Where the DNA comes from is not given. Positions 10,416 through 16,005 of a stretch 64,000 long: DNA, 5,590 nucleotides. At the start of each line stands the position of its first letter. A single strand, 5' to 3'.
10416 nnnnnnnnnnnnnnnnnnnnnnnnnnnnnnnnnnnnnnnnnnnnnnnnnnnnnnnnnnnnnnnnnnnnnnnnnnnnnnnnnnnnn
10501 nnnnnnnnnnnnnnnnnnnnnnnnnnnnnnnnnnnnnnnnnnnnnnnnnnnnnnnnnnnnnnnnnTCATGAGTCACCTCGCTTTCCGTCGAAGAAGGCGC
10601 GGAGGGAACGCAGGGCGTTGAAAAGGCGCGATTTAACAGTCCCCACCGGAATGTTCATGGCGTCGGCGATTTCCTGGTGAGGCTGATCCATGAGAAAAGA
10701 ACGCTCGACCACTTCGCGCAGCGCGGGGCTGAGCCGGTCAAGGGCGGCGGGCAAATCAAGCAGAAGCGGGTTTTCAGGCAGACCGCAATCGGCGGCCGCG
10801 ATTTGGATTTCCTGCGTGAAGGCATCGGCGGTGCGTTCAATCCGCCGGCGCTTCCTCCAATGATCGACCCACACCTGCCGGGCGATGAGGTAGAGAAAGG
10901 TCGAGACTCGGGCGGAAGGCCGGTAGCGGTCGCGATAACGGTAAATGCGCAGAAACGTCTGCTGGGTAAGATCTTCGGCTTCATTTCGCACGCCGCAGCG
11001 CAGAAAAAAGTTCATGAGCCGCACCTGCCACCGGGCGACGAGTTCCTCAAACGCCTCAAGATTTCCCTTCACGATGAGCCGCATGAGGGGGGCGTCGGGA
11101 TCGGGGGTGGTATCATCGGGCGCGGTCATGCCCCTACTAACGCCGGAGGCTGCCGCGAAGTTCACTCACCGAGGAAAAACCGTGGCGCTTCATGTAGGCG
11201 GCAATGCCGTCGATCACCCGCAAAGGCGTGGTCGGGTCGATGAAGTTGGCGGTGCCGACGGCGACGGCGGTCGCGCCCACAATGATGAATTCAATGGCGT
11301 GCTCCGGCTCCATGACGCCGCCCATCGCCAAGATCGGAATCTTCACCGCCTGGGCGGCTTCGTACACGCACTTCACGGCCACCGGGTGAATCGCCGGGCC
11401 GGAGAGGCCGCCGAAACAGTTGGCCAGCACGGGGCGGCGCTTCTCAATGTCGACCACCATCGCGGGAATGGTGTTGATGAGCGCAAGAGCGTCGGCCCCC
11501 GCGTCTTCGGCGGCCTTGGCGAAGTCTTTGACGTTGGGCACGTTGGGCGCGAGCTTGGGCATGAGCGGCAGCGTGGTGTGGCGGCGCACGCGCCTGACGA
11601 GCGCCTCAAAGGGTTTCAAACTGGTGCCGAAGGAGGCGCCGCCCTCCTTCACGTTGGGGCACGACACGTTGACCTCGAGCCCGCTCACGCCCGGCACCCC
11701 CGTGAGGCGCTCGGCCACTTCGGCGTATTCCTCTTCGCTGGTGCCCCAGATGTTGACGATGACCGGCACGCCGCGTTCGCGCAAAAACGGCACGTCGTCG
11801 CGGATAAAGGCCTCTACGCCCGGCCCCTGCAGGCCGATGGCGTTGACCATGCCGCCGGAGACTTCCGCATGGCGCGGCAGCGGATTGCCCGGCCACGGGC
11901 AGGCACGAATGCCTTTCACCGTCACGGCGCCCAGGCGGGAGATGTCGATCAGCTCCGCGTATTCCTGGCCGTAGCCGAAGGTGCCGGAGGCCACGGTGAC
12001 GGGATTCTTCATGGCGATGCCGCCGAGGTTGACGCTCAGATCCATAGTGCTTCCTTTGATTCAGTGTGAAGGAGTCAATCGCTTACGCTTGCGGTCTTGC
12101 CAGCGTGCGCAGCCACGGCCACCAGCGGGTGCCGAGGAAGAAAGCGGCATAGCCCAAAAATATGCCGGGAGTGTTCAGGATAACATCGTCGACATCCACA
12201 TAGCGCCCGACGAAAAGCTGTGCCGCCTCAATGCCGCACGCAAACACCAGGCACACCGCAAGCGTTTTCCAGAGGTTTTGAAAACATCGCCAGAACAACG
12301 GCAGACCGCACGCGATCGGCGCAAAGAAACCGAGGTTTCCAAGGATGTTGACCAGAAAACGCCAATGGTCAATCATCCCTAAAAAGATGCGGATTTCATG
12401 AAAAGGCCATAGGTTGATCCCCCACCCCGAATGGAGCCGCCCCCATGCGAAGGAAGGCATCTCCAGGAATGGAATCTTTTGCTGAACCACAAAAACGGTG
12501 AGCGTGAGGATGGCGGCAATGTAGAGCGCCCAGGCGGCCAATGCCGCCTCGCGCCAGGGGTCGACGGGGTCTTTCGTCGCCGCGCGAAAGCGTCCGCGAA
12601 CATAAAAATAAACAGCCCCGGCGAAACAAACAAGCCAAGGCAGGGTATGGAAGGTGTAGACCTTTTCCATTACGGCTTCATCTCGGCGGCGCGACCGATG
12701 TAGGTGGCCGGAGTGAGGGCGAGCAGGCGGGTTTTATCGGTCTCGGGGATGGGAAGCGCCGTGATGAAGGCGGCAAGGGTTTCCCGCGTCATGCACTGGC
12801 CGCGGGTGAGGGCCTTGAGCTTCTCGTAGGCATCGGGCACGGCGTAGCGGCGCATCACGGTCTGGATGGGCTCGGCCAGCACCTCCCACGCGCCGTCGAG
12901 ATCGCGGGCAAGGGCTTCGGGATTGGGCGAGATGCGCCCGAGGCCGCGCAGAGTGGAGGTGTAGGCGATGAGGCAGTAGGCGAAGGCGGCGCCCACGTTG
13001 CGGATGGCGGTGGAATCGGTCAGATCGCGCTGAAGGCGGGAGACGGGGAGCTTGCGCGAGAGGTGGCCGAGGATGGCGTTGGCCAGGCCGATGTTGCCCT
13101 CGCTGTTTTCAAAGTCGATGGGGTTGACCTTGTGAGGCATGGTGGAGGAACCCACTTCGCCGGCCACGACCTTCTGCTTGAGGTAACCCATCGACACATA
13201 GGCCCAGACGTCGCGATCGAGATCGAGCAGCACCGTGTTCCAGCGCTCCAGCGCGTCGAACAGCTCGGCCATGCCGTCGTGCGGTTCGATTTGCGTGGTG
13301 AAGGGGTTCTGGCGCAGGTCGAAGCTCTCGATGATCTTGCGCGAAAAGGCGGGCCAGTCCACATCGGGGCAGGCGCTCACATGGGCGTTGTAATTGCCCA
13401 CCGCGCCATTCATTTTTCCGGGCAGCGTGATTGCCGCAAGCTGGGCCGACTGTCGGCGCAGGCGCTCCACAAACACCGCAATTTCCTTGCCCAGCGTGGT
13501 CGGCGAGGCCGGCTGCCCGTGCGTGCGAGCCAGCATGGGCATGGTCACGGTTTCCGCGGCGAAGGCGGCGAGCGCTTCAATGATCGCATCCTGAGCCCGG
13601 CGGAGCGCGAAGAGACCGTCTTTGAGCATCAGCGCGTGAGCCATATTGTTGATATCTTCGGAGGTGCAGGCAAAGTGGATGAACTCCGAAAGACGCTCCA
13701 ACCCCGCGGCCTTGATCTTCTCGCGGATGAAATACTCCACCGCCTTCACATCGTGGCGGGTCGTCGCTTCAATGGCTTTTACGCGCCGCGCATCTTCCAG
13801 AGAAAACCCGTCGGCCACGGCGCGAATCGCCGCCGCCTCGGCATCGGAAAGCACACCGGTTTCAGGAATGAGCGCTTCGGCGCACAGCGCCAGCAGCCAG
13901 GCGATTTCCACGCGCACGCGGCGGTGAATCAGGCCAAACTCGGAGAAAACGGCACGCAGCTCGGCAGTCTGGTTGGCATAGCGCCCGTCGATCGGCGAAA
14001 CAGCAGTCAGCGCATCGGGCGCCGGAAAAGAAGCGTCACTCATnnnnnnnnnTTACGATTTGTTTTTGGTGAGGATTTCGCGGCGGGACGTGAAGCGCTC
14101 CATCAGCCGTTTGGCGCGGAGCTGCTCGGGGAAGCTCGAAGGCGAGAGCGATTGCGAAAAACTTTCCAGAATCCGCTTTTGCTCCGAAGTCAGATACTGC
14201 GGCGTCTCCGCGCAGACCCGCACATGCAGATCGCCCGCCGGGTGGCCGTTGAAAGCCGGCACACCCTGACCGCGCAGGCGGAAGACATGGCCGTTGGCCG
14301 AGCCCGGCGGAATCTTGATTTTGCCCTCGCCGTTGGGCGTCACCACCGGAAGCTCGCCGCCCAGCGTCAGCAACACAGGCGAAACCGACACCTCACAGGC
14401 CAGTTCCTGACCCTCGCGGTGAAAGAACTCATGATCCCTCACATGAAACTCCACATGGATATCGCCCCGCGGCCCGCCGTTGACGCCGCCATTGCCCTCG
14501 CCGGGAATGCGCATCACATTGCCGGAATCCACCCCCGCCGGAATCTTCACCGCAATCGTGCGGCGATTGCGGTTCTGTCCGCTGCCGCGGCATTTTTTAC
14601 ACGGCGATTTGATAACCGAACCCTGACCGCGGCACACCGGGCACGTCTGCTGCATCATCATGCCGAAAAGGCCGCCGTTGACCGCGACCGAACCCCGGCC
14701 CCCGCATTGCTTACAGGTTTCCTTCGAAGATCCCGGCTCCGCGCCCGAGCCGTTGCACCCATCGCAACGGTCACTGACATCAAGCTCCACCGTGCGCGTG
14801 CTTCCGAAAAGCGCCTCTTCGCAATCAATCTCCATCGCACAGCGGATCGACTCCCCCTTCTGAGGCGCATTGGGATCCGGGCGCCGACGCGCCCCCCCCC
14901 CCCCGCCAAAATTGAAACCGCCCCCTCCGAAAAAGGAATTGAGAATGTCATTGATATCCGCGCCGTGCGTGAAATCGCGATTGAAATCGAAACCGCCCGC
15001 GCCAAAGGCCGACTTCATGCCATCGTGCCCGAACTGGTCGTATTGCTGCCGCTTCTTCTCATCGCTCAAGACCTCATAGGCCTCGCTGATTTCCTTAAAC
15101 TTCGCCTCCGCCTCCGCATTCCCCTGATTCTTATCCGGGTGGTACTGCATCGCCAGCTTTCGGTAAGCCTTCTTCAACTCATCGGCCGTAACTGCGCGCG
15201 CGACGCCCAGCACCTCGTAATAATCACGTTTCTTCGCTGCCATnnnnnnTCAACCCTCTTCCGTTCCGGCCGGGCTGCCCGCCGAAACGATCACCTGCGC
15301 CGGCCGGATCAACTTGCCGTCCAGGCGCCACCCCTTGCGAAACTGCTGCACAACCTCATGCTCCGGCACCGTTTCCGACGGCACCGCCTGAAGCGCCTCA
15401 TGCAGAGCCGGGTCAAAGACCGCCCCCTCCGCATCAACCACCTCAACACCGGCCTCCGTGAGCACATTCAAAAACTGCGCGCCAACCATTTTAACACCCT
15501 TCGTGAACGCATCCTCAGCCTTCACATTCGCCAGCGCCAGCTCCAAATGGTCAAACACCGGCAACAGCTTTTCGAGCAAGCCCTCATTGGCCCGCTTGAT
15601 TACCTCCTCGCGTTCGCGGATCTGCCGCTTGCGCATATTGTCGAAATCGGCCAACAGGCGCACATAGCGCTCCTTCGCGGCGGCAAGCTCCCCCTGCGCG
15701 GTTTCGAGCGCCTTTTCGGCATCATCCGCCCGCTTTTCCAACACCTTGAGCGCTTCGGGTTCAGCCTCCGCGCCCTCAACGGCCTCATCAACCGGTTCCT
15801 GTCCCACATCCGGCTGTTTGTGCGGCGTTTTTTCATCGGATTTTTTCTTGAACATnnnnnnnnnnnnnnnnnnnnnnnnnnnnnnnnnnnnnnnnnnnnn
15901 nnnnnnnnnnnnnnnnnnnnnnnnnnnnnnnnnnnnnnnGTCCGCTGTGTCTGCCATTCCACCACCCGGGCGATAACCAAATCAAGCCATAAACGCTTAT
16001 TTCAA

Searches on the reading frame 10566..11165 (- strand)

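Call 7: search_protein_families(library=pfam, proteins=[window:10566-11165:-])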
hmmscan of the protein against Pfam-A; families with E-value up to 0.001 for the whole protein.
window:10566-11165:- (199 aa): 4 families
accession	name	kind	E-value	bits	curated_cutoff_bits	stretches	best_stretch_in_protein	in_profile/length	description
PF04545.22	Sigma70_r4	-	1.2e-13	50.8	24.1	1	141-190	1-50/50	Sigma-70, region 4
PF08281.18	Sigma70_r4_2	-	1.5e-13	50.6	25.7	1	137-188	3-54/54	Sigma-70, region 4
PF04542.20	Sigma70_r2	-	6.2e-13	48.8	24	1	44-108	3-70/71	Sigma-70 region 2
PF07638.17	Sigma70_ECF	-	1.8e-06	28.4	21.1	1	57-181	43-172/185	ECF sigma factor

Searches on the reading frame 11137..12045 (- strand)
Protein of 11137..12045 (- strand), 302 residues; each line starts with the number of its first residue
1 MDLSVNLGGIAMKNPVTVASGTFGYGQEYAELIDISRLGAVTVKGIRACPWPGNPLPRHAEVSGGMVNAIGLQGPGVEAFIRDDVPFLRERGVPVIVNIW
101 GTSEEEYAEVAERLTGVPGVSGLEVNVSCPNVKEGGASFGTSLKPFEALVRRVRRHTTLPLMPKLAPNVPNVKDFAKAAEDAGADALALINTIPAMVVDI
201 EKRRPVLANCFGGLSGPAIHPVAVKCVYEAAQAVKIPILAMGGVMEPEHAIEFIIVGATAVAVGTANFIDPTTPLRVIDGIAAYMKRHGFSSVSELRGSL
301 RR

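Call 7: search_protein_families(library=pfam, proteins=[window:11137-12045:-])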
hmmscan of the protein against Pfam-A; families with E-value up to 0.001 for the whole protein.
window:11137-12045:- (302 aa): 3 families
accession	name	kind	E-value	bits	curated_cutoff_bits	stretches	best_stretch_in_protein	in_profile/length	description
PF01180.27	DHO_dh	-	1e-68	232.1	27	1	3-285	2-291/291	Dihydroorotate dehydrogenase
PF01207.24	Dus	-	1.3e-06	28.2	20.4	0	89-188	51-156/311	Dihydrouridine synthase (Dus)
PF03060.21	NMO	-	0.00022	21.2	28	1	223-266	181-224/331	Nitronate monooxygenase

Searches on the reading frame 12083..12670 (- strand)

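Call 7: search_protein_families(library=pfam, proteins=[window:12083-12670:-])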
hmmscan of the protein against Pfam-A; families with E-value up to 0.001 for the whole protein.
window:12083-12670:- (195 aa): 1 family
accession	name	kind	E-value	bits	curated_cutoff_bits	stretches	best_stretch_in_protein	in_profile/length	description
PF04892.17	VanZ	-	1.4e-22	81.1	30.1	1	48-179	2-124/126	VanZ like family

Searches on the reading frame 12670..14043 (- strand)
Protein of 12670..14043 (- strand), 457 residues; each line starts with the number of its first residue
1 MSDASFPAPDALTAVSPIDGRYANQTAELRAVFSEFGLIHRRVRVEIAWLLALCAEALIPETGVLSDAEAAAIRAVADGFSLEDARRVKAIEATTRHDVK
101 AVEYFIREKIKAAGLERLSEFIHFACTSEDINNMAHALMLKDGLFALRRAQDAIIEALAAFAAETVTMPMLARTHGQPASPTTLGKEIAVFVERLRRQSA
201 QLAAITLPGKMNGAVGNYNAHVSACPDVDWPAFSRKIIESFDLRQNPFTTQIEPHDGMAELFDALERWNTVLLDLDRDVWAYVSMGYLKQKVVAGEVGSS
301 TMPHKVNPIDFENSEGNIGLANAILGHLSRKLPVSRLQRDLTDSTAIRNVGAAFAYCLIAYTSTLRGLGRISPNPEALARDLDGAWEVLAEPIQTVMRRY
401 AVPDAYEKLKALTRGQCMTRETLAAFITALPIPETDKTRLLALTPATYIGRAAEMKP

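Call 7: search_protein_families(library=pfam, proteins=[window:12670-14043:-])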
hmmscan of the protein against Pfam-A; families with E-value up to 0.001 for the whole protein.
window:12670-14043:- (457 aa): 2 families
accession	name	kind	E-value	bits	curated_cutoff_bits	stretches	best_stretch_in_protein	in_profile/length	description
PF00206.25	Lyase_1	-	1.1e-50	173.3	27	1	20-316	1-305/312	Lyase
PF08328.16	ASL_C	-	1.4e-46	157.7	35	1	335-449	1-115/115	Adenylosuccinate lyase C-terminal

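Call 66: find_homologous_proteins(query=window:12670-14043:-, max_evalue=1e-60)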
Query window:12670-14043:- (457 aa): 8000 proteins with E <= 1e-60 among 8000 candidates; the best 120 are listed.
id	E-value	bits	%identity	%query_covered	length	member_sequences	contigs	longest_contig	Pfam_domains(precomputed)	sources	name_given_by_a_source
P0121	0.0e+0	1012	100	100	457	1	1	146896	PF08328.17,PF00206.26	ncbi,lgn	-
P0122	6.3e-227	771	-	-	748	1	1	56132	PF08328.17,PF00206.26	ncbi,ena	-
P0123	4.5e-223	759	77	98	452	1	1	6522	PF08328.17,PF00206.26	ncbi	-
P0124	5.8e-223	758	78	97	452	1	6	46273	PF08328.17,PF00206.26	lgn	-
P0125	7.8e-223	758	78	97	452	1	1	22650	PF08328.17,PF00206.26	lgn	-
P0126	7.8e-223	758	77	97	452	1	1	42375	PF08328.17,PF00206.26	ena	-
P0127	1.0e-222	757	77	98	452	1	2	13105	PF08328.17,PF00206.26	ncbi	-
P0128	1.1e-222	757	77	97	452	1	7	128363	PF08328.17,PF00206.26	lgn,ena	-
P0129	1.1e-222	757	77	97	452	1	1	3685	PF08328.17,PF00206.26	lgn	-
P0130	1.1e-222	757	77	98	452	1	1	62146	PF08328.17,PF00206.26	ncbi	-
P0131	1.2e-222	757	77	97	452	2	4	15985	PF08328.17,PF00206.26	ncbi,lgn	-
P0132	1.3e-222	757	77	97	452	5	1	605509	PF08328.17,PF00206.26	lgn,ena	-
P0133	1.3e-222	757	77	98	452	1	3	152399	PF08328.17,PF00206.26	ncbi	-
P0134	1.6e-222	757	77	97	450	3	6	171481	PF08328.17,PF00206.26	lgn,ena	-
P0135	2.9e-222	756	77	97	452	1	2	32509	PF08328.17,PF00206.26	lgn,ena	-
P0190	1.8e-217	740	77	97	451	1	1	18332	PF08328.17,PF00206.26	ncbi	ncbi:MAG: adenylosuccinate lyase [Candidatus Spyradenecus sp.]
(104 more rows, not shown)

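Call 67: find_encoding_contigs(protein=P0132, flank=10000, max_places=3)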
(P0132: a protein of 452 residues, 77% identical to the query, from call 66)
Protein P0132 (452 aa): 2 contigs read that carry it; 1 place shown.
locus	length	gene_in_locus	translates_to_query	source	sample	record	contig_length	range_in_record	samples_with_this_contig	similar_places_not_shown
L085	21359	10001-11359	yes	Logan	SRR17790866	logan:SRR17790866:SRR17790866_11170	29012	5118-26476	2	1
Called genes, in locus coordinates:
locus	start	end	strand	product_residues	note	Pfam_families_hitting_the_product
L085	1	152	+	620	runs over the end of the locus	PF00682:HMGL-like, PF02436:PYC_OADA, PF00364:Biotin_lipoyl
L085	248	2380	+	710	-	PF00664:ABC_membrane, PF00005:ABC_tran, PF02463:SMC_N (weak)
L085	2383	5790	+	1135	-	PF00930:DPPIV_N (faint), PF07676:PD40 (faint), PF26549:Tricorn_N, PF26550:Tricorn_2nd, PF14684:Tricorn_C1, PF17820:PDZ_6, PF03572:Peptidase_S41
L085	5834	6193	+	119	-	PF02261:Asp_decarbox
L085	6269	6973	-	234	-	-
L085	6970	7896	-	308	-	-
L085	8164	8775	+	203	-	PF01025:GrpE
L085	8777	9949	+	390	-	PF00226:DnaJ, PF01556:DnaJ_C, PF00684:DnaJ_CXXCXGXG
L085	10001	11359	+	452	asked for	PF00206:Lyase_1, PF08328:ASL_C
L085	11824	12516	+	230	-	PF07589:PEP_exosort_dom (weak)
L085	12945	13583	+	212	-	-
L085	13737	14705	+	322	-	PF01063:Aminotran_4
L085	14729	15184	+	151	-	PF00359:PTS_EIIA_2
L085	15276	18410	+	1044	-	PF00133:tRNA-synt_1, PF09334:tRNA-synt_1g (weak), PF08264:Anticodon_1, PF19302:DUF5915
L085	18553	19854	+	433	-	PF03553:Na_H_antiporter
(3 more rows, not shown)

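Call 68: find_encoding_contigs(protein=P0121, flank=10000, max_places=4)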
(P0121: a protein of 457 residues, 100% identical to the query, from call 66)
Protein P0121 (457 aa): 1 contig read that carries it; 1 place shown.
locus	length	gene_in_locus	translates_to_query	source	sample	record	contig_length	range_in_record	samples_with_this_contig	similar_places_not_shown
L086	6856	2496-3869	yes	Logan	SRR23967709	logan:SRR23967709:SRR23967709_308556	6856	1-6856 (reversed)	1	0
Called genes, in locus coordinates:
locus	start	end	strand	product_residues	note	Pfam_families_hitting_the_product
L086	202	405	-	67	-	-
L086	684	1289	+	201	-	PF01025:GrpE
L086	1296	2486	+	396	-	PF00226:DnaJ, PF01556:DnaJ_C, PF00684:DnaJ_CXXCXGXG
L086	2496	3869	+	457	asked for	PF00206:Lyase_1, PF08328:ASL_C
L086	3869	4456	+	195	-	PF04892:VanZ-LLP1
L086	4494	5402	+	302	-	PF01180:DHO_dh, PF01207:Dus (faint)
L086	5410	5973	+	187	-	PF07638:Sigma70_ECF (weak), PF04542:Sigma70_r2, PF08281:Sigma70_r4_2, PF04545:Sigma70_r4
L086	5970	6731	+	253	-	-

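Call 70: find_encoding_contigs(protein=P0133, flank=10000, max_places=2)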
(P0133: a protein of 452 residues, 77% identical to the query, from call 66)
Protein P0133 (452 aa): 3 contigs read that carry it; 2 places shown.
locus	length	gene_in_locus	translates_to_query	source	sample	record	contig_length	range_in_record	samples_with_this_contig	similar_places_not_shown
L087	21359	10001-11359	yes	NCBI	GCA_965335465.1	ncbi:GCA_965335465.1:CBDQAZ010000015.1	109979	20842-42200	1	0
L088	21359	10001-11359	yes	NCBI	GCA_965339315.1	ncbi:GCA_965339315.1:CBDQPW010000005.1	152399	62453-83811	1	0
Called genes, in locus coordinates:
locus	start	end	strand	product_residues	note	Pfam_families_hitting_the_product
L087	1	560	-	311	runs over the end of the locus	-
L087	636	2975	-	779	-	PF01926:MMR_HSR1, PF02421:FeoB_N, PF07670:Gate, PF07664:FeoB_C, PF07670:Gate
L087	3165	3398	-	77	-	PF04023:FeoA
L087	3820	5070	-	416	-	PF03773:ArsP_1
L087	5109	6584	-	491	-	PF01541:GIY-YIG, PF27096:UvrC_M, PF02151:UVR (weak), PF08459:UvrC_RNaseH_dom, PF14520:HHH_5, PF00633:HHH (faint), PF12826:HHH_2 (weak)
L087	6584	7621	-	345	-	PF00528:BPD_transp_1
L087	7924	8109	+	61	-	-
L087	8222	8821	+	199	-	PF01025:GrpE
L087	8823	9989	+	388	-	PF00226:DnaJ, PF01556:DnaJ_C, PF00684:DnaJ_CXXCXGXG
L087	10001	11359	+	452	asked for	PF00206:Lyase_1, PF08328:ASL_C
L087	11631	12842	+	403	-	PF13173:AAA_14, PF13635:DUF4143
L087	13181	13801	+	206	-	PF02525:Flavodoxin_2 (weak), PF03358:FMN_red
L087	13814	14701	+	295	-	PF08543:Phos_pyr_kin, PF00294:PfkB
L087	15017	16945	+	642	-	PF00330:Aconitase, PF00694:Aconitase_C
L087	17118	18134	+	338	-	PF03054:tRNA_Me_trans, PF06508:QueC (faint), PF20259:tRNA_Me_trans_M, PF20258:tRNA_Me_trans_C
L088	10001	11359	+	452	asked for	PF00206:Lyase_1, PF08328:ASL_C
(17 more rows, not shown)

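Call 71: find_encoding_contigs(protein=P0190, flank=10000, max_places=2)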
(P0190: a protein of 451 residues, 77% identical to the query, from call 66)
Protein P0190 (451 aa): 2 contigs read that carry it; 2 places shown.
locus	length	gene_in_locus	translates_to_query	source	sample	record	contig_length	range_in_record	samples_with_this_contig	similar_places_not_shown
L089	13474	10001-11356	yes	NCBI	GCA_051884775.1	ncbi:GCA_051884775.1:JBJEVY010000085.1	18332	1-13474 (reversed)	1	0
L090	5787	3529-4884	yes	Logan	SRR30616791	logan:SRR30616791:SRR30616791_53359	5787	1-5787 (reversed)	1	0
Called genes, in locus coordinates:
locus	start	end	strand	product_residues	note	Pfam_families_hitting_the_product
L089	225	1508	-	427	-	PF01979:Amidohydro_1, PF07969:Amidohydro_3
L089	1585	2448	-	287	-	PF10108:DNA_pol_B_exo2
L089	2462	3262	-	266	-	-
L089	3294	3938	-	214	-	PF00702:Hydrolase, PF12710:HAD, PF13419:HAD_2, PF13242:Hydrolase_like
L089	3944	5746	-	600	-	PF01336:tRNA_anti-codon, PF00152:tRNA-synt_2, PF02938:GAD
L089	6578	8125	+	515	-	PF02683:DsbD_TM, PF13098:Thioredoxin_2, PF13899:Thioredoxin_7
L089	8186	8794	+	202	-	PF01025:GrpE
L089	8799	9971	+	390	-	PF00226:DnaJ, PF01556:DnaJ_C, PF27659:CHP02642 (faint), PF00684:DnaJ_CXXCXGXG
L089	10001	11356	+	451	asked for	PF00206:Lyase_1, PF08328:ASL_C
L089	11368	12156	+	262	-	PF01479:S4, PF00849:PseudoU_synth_2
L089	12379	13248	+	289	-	PF01634:HisG, PF08029:HisG_C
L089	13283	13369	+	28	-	PF08213:COX24_C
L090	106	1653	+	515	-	PF02683:DsbD_TM, PF13098:Thioredoxin_2, PF13899:Thioredoxin_7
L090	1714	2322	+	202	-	PF01025:GrpE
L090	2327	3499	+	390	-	PF00226:DnaJ, PF01556:DnaJ_C, PF27659:CHP02642 (faint), PF00684:DnaJ_CXXCXGXG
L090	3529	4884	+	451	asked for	PF00206:Lyase_1, PF08328:ASL_C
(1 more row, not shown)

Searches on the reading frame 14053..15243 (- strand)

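Call 7: search_protein_families(library=pfam, proteins=[window:14053-15243:-])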
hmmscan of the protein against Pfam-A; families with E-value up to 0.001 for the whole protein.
window:14053-15243:- (396 aa): 3 families
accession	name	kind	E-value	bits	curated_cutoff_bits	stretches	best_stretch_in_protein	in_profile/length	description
PF01556.23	DnaJ_C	-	8.3e-39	133.5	26.6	1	133-348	1-152/152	DnaJ C terminal domain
PF00226.36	DnaJ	-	2.1e-29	101.9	27.8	1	7-69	1-63/63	DnaJ domain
PF00684.25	DnaJ_CXXCXGXG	-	1.1e-14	54.9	32.7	1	160-222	1-65/65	DnaJ central domain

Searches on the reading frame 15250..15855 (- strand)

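Call 7: search_protein_families(library=pfam, proteins=[window:15250-15855:-])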
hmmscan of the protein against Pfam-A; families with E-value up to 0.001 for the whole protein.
window:15250-15855:- (201 aa): 1 family
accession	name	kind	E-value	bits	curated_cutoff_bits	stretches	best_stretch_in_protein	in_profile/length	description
PF01025.24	GrpE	-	8.5e-44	149.6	25.8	1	37-191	7-164/165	GrpE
